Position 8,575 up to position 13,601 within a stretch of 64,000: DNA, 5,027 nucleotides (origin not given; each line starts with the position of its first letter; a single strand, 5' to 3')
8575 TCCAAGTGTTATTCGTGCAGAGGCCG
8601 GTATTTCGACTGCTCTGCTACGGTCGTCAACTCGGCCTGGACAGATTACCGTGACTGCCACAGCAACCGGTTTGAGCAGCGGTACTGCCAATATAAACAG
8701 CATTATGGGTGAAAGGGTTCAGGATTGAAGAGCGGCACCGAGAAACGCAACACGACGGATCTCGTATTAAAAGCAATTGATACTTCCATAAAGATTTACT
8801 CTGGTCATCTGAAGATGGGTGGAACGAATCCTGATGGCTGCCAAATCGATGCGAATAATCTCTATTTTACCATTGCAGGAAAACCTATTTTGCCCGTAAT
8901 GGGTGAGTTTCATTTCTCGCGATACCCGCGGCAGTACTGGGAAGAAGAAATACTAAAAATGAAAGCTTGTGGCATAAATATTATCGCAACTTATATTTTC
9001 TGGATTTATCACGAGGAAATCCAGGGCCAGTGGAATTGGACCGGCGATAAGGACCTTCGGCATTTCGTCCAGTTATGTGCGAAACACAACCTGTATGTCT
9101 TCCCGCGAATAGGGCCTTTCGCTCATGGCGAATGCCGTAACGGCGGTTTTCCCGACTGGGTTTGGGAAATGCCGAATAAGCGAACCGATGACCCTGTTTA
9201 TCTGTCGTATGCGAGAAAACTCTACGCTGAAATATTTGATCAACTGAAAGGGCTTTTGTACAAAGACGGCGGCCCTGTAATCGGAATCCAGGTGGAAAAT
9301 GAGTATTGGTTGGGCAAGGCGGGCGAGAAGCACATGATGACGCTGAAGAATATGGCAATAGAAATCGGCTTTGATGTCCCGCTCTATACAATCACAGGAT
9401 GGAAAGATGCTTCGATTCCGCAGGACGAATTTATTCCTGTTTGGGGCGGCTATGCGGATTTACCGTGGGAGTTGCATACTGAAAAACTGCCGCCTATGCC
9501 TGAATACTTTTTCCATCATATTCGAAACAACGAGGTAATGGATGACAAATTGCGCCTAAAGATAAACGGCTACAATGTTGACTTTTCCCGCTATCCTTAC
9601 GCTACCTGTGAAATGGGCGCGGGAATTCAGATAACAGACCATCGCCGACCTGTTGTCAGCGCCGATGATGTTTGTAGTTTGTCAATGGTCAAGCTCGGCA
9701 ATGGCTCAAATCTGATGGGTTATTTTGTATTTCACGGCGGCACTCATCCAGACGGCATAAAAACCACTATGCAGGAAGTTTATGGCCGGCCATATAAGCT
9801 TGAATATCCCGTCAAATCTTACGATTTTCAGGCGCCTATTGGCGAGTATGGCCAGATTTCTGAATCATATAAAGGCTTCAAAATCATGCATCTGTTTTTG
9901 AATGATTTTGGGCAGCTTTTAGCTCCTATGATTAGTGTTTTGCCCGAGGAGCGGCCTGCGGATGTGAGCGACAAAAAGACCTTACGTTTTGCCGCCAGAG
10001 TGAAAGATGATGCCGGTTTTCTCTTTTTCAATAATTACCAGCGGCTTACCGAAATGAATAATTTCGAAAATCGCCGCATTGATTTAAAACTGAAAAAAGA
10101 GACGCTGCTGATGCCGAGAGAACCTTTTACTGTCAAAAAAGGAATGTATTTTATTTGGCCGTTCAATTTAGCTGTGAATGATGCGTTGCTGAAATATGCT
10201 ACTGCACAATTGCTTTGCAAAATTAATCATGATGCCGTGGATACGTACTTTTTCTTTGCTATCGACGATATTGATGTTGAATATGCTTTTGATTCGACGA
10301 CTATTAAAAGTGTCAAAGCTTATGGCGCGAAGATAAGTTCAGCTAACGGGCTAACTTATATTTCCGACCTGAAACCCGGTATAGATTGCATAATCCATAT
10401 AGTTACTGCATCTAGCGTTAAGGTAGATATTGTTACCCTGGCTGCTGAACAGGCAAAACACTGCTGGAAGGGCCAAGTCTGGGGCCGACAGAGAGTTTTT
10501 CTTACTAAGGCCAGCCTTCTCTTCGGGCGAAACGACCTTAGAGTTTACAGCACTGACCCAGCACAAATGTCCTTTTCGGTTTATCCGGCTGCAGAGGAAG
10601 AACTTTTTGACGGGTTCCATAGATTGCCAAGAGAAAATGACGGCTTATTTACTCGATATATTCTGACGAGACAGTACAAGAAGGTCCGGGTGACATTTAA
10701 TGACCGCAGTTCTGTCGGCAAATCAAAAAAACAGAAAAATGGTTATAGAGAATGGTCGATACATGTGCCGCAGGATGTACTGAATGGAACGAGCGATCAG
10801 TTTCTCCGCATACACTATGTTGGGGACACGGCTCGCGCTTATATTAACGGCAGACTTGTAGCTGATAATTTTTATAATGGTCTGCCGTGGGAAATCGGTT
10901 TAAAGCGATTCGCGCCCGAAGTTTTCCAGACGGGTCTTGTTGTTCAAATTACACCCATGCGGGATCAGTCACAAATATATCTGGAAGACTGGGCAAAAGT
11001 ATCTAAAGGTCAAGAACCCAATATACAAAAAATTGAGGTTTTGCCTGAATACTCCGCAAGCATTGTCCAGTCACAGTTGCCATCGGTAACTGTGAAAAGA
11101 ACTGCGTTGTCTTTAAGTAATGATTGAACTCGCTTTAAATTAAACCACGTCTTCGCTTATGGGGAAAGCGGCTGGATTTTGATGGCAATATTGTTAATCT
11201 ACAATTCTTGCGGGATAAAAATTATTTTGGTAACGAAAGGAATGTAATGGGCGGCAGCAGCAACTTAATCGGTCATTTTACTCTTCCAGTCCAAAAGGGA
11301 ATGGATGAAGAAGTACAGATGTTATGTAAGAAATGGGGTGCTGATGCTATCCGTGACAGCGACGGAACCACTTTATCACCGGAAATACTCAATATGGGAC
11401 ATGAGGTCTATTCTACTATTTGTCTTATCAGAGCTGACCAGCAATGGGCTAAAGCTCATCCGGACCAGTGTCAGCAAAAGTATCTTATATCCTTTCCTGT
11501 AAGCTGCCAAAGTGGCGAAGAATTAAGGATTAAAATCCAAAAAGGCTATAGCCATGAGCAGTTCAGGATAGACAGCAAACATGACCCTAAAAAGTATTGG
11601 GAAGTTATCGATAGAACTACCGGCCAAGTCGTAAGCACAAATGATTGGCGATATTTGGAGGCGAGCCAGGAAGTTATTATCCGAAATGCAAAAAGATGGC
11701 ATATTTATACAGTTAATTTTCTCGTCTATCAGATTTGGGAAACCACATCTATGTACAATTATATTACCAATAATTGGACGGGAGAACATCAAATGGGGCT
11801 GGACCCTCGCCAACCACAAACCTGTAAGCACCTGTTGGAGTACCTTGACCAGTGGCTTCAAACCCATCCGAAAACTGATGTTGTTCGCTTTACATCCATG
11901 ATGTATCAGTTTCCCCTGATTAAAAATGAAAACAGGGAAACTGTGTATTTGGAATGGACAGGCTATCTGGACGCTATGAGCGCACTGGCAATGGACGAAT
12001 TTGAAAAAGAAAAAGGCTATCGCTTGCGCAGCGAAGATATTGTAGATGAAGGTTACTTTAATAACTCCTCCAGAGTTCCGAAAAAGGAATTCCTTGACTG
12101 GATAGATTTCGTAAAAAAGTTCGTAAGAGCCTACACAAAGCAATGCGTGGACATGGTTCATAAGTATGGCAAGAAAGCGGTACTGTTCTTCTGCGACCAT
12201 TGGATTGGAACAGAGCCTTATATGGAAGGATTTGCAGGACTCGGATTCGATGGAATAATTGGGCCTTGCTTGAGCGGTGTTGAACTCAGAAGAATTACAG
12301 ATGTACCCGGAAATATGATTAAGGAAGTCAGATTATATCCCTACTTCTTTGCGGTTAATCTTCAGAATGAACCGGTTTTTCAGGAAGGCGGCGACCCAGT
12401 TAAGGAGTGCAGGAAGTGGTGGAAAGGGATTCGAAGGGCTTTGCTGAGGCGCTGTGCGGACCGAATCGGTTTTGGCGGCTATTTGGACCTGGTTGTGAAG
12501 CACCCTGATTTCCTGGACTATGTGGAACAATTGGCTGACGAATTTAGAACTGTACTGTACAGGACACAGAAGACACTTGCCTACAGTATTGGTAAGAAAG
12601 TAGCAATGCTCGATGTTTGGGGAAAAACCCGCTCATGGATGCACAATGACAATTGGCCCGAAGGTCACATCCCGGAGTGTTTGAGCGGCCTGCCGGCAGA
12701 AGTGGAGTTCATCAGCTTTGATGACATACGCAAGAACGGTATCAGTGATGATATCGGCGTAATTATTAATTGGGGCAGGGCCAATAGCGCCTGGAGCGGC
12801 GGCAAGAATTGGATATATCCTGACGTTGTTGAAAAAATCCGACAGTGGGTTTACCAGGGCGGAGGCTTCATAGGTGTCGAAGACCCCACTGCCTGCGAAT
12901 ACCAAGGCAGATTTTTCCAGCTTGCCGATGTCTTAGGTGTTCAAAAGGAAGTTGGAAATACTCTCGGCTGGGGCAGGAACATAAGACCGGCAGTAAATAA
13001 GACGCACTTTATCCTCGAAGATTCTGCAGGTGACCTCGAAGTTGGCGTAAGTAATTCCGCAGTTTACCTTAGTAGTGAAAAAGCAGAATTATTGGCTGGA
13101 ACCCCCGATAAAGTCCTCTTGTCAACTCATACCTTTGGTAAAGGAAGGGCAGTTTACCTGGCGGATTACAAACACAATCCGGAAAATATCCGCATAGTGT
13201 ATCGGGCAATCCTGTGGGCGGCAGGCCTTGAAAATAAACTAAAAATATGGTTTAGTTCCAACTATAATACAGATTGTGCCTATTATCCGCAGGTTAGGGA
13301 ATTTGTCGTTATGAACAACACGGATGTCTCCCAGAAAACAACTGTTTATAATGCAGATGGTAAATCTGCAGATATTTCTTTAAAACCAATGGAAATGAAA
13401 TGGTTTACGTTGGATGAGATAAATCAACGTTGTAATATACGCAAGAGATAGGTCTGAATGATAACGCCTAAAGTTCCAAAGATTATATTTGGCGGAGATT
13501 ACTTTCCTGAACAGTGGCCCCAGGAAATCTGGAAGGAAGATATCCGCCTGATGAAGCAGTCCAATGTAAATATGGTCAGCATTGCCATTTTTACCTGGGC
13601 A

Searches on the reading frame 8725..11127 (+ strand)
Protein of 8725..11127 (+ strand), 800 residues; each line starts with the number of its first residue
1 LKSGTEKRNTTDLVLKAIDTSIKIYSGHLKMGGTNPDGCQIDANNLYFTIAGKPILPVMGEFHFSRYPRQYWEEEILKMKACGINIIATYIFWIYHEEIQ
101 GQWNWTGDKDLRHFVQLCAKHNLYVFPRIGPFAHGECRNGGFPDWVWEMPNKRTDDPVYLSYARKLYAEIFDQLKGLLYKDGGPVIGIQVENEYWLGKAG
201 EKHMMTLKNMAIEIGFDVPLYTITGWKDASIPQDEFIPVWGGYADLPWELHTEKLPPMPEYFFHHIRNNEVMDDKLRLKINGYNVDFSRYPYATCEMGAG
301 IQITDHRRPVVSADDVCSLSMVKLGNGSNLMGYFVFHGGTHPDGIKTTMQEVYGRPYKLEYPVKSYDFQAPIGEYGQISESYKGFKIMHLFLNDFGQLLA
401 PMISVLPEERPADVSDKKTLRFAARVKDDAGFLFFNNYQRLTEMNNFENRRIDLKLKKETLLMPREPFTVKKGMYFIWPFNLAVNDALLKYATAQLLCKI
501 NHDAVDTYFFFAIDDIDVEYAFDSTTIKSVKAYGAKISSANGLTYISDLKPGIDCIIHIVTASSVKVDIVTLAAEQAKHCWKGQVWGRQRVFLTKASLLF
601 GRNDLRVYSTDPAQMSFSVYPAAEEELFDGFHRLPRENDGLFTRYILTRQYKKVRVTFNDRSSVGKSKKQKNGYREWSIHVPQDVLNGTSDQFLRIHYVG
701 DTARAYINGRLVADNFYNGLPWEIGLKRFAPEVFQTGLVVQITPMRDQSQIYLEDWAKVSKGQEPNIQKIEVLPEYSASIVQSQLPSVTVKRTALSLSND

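Call 45: search_protein_families(library=pfam, proteins=[window:8725-11127:+], max_evalue=0.001)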
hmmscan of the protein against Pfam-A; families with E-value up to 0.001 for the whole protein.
window:8725-11127:+ (800 aa): 2 families
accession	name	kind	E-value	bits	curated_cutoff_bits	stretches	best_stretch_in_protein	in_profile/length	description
PF01301.25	Glyco_hydro_35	-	3.6e-52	178.4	27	1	48-389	2-316/319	Glycosyl hydrolases family 35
PF02449.21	Glyco_hydro_42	-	9.5e-05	22.3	21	0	63-195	3-139/376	Beta-galactosidase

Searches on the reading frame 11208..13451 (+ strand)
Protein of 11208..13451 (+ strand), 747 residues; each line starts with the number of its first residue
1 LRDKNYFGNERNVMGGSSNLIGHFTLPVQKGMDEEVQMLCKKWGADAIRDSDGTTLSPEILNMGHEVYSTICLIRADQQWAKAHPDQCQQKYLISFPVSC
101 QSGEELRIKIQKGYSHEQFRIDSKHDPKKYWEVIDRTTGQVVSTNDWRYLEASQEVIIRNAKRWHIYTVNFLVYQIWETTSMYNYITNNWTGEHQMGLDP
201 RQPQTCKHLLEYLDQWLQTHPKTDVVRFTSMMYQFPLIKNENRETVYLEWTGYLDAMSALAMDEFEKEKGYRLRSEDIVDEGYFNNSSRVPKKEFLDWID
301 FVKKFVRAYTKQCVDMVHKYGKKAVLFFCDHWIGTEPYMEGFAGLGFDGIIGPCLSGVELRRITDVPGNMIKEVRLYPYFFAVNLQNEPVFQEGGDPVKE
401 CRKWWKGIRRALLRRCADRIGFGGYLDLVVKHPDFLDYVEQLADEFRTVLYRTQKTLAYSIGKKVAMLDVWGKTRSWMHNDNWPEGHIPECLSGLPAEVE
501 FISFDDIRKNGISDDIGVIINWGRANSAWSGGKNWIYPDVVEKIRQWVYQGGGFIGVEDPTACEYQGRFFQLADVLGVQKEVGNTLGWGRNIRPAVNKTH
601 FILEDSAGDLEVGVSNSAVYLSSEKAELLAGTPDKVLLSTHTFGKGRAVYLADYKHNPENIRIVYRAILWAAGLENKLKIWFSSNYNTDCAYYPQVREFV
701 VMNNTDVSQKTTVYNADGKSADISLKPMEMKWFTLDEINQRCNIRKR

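Call 45: search_protein_families(library=pfam, proteins=[window:11208-13451:+], max_evalue=0.001)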
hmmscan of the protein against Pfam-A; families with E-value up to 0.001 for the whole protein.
window:11208-13451:+ (747 aa): 3 families
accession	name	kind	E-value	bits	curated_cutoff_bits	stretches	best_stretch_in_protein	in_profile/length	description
PF09508.16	Lact_bio_phlase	-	2.8e-174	580.1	26.6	1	22-459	1-432/434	Lacto-N-biose phosphorylase N-terminal TIM barrel domain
PF17385.8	LBP_M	-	3e-71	239.9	25.2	1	464-675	1-220/221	Lacto-N-biose phosphorylase central domain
PF17386.8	LBP_C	-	1.2e-20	73.5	26.6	1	681-733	1-53/53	Lacto-N-biose phosphorylase C-terminal domain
